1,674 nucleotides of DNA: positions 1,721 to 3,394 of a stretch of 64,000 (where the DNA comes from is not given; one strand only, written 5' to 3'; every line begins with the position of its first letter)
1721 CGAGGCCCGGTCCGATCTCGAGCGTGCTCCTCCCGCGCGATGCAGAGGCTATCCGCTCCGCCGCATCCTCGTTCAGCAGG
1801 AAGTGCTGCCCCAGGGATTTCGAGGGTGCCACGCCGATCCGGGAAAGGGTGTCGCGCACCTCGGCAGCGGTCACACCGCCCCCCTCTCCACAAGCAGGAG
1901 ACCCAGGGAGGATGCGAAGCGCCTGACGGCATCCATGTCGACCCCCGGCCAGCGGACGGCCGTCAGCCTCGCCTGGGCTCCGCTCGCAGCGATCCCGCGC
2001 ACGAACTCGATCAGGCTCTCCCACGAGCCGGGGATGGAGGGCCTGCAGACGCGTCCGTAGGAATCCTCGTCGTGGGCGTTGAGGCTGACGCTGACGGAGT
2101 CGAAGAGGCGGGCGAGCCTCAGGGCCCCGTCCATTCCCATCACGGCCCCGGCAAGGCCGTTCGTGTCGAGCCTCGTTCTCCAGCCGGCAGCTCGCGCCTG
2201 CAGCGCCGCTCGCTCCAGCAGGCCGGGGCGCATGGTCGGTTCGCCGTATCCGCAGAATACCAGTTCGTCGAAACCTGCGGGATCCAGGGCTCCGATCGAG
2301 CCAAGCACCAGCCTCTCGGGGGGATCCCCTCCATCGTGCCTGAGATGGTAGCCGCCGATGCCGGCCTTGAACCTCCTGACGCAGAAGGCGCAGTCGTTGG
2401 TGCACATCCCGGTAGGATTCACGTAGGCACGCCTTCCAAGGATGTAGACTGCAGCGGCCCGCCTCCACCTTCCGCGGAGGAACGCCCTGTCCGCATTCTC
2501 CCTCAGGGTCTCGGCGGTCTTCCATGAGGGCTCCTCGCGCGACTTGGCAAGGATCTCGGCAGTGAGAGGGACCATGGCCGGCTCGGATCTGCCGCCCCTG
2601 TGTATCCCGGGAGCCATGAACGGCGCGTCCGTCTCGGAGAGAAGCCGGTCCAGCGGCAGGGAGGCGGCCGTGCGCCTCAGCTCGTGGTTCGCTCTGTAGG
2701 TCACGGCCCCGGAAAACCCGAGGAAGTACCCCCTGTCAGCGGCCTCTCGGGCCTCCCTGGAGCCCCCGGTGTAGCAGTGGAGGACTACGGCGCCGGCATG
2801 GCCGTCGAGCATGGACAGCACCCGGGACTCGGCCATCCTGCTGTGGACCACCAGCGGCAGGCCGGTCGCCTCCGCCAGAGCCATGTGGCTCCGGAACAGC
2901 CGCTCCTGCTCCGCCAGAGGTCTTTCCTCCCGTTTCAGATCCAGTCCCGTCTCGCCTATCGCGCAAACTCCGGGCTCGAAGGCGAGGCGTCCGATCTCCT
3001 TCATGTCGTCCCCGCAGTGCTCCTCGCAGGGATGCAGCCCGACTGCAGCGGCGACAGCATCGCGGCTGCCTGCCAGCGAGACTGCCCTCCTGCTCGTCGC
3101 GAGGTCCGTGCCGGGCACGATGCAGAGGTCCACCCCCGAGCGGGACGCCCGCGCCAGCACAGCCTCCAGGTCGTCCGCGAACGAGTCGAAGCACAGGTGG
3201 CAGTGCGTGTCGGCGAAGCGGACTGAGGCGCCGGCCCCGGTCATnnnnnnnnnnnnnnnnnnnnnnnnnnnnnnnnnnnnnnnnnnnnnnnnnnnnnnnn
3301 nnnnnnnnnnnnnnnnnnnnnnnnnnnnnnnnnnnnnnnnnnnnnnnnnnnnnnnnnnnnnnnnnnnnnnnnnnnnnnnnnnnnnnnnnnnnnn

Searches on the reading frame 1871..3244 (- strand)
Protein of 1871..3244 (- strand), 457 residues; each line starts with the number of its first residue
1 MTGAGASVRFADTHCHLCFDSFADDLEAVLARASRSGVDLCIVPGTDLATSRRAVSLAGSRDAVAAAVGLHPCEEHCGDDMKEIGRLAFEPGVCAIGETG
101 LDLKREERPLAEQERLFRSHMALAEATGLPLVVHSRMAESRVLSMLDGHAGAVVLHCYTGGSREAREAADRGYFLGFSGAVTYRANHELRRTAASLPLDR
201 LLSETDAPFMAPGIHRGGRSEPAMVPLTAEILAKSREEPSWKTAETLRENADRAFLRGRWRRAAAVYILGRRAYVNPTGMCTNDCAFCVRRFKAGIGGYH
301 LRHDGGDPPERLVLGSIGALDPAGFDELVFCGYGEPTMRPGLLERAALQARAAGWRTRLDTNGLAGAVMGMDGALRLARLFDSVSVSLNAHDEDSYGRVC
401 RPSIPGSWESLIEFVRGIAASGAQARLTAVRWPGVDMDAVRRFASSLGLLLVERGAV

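Call 41: find_encoding_contigs(protein=window:1871-3244:-, flank=10000, max_places=1)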
Protein window:1871-3244:- (457 aa): 23 contigs read that carry it; 1 place shown.
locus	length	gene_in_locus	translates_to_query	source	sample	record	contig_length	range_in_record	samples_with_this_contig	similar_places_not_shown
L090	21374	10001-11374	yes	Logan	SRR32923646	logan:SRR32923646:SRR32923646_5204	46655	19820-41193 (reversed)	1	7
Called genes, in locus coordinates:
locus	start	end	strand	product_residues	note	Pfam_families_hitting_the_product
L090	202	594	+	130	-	PF01042:Ribonuc_L-PSP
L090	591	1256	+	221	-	PF01618:MotA_ExbB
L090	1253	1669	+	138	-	PF02472:ExbD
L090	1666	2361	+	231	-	PF13103:TonB_2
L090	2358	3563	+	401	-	PF26550:Tricorn_2nd, PF25174:Beta-prop_THOC3 (weak), PF26549:Tricorn_N, PF07676:PD40 (weak), PF26549:Tricorn_N, PF07676:PD40, PF26550:Tricorn_2nd (weak), PF26549:Tricorn_N (weak), +2 more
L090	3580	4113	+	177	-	PF00691:OmpA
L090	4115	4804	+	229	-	-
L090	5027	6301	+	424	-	PF05697:Trigger_N, PF05698:Trigger_C (weak)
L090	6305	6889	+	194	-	PF00574:CLP_protease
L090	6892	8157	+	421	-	PF06689:zf-C4_ClpX, PF00493:MCM (weak), PF05496:RuvB_N (weak), PF01078:Mg_chelatase (faint), PF07724:AAA_2, PF00004:AAA, PF07728:AAA_5 (weak), PF10431:ClpB_D2-small (weak), +1 more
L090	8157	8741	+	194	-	PF01926:MMR_HSR1, PF02421:FeoB_N, PF03193:RsgA_GTPase (faint)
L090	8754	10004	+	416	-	PF00709:Adenylsucc_synt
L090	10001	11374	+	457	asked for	PF01026:TatD_DNase, PF04055:Radical_SAM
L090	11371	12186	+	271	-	PF00398:RrnaAD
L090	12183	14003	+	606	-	-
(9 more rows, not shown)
